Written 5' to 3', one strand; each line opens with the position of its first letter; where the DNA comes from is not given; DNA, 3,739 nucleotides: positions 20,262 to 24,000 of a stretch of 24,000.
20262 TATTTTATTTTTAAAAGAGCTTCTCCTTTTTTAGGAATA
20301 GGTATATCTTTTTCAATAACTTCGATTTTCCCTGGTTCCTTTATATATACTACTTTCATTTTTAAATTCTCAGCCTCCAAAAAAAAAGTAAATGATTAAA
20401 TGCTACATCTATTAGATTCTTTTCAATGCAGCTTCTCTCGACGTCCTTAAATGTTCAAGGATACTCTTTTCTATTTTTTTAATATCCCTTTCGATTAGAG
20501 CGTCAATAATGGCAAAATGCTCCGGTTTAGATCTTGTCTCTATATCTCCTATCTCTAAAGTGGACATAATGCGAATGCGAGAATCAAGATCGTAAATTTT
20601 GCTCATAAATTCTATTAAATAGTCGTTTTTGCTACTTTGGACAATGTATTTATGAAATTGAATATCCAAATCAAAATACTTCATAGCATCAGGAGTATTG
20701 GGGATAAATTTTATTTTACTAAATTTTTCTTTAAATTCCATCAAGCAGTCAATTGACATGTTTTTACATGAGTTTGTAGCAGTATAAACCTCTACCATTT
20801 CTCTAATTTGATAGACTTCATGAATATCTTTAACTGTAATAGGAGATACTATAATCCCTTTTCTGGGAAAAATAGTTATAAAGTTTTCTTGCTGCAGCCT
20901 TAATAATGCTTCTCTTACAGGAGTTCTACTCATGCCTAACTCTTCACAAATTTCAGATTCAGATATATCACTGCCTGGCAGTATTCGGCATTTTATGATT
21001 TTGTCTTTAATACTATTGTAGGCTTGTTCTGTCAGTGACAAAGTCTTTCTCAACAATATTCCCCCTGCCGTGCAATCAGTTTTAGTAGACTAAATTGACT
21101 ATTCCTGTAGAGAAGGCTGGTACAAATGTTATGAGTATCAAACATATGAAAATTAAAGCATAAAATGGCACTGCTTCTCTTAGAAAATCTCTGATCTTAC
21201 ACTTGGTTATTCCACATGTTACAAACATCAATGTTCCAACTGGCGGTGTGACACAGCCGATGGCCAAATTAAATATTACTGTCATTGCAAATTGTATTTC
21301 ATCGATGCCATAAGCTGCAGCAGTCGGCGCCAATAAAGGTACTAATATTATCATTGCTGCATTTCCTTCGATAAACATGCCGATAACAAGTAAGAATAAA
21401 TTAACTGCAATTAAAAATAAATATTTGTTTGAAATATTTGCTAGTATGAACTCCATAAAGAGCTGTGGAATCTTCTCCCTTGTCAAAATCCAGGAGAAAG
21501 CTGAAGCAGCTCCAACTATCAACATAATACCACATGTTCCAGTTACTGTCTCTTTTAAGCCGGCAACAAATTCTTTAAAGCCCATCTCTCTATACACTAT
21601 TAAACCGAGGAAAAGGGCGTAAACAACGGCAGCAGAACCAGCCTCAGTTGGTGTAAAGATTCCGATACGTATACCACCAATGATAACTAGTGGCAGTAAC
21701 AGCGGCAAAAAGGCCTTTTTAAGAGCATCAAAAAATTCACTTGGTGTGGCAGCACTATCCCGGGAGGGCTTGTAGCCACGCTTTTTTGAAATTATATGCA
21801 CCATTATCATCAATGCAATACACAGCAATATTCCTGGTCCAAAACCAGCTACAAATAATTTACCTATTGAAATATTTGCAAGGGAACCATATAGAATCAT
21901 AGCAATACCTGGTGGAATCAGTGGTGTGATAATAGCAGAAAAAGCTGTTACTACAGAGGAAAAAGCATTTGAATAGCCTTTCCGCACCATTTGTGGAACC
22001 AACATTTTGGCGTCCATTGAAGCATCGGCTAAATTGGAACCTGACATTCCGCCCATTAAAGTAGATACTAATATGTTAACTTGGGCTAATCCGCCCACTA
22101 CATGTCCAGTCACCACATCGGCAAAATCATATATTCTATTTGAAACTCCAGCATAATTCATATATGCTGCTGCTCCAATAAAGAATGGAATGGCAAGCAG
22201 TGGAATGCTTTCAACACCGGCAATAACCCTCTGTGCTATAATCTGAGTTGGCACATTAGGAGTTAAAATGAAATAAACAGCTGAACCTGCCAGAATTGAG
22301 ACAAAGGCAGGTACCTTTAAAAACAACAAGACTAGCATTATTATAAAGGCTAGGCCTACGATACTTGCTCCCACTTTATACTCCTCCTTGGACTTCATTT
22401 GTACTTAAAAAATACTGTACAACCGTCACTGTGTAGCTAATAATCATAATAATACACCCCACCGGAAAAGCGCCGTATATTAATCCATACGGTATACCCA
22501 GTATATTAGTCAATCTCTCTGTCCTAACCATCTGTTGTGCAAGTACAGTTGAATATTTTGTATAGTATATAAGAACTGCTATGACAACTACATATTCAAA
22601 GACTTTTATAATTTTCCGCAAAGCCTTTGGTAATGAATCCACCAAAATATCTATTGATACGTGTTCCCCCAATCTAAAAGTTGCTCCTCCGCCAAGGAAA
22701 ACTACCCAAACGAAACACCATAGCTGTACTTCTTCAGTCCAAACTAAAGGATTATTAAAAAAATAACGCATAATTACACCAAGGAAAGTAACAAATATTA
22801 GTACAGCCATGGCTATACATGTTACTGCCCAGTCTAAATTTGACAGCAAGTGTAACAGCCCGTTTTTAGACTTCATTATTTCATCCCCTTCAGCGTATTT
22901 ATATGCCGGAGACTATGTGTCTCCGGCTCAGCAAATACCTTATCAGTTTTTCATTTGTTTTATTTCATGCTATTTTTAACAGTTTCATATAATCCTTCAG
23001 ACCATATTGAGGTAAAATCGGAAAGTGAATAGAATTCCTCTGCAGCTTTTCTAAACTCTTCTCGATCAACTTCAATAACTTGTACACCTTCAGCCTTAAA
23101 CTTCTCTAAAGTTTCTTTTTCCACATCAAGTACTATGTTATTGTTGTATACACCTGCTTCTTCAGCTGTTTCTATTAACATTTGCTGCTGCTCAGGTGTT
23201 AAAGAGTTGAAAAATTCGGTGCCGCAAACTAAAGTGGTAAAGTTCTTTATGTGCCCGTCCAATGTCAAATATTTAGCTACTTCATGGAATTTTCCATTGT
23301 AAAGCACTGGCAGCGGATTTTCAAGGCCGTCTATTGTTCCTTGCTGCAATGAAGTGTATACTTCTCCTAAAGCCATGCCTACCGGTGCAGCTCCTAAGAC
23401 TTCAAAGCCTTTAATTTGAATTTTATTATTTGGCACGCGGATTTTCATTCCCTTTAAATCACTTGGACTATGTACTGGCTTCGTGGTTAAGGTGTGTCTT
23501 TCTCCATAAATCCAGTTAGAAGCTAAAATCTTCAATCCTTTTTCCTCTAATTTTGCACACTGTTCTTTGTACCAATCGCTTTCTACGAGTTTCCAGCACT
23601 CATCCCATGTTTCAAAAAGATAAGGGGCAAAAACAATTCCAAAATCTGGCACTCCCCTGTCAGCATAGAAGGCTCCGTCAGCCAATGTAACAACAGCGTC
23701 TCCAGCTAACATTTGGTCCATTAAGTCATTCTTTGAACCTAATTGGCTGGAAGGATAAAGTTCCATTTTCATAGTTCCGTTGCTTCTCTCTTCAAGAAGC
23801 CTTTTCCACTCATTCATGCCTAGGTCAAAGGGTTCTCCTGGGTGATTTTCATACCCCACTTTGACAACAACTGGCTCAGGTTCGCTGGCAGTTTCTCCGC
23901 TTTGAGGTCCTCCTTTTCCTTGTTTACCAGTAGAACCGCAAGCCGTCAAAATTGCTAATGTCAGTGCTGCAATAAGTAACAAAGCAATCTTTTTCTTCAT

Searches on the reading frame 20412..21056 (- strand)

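Call 47: search_protein_families(library=pfam, proteins=[window:20412-21056:-], max_evalue=0.00001)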
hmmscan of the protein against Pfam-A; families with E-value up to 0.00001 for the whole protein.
window:20412-21056:- (214 aa): 2 families
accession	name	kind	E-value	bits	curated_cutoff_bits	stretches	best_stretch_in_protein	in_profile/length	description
PF07729.17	FCD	-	5.1e-18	66.1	24.3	1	80-204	1-124/125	FCD domain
PF00392.27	GntR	-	6.7e-17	61.3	27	1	8-70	1-64/64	Bacterial regulatory proteins, gntR family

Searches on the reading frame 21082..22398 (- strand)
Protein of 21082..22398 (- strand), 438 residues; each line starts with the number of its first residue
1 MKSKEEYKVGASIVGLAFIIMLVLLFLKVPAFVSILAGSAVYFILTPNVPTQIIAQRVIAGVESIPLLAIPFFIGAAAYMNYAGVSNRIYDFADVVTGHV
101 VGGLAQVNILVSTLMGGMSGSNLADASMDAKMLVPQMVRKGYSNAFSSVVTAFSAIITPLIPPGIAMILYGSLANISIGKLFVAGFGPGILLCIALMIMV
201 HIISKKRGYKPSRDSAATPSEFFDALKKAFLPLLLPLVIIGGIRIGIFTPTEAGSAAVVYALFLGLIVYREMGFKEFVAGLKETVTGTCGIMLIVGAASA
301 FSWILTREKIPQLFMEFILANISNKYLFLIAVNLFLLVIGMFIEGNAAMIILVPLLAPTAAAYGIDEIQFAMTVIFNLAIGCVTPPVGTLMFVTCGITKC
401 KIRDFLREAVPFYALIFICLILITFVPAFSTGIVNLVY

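Call 47: search_protein_families(library=pfam, proteins=[window:21082-22398:-], max_evalue=0.00001)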
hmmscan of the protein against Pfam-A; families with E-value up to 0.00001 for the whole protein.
window:21082-22398:- (438 aa): 1 family
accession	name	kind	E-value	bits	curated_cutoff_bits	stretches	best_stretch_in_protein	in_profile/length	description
PF06808.19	DctM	-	3.5e-111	372.4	23.8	1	18-429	1-413/413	Tripartite ATP-independent periplasmic transporter, DctM component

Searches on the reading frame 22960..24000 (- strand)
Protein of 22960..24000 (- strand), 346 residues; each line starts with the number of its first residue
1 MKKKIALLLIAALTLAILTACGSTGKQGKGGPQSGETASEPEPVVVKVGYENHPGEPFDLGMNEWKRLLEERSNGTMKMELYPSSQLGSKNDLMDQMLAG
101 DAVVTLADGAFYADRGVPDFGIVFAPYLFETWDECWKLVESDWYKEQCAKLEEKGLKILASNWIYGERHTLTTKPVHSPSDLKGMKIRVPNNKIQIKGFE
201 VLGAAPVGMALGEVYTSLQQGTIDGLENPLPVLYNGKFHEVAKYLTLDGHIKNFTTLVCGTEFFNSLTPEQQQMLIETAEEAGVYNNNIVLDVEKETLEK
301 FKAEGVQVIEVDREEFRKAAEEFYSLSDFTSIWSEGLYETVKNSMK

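Call 47: search_protein_families(library=pfam, proteins=[window:22960-24000:-], max_evalue=0.00001)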
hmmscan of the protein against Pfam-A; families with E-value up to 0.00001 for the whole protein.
window:22960-24000:- (346 aa): 1 family
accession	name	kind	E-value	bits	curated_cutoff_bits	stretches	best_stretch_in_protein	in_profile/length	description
PF03480.18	DctP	-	8e-73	245.7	23.4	1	50-324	3-279/286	Bacterial extracellular solute-binding protein, family 7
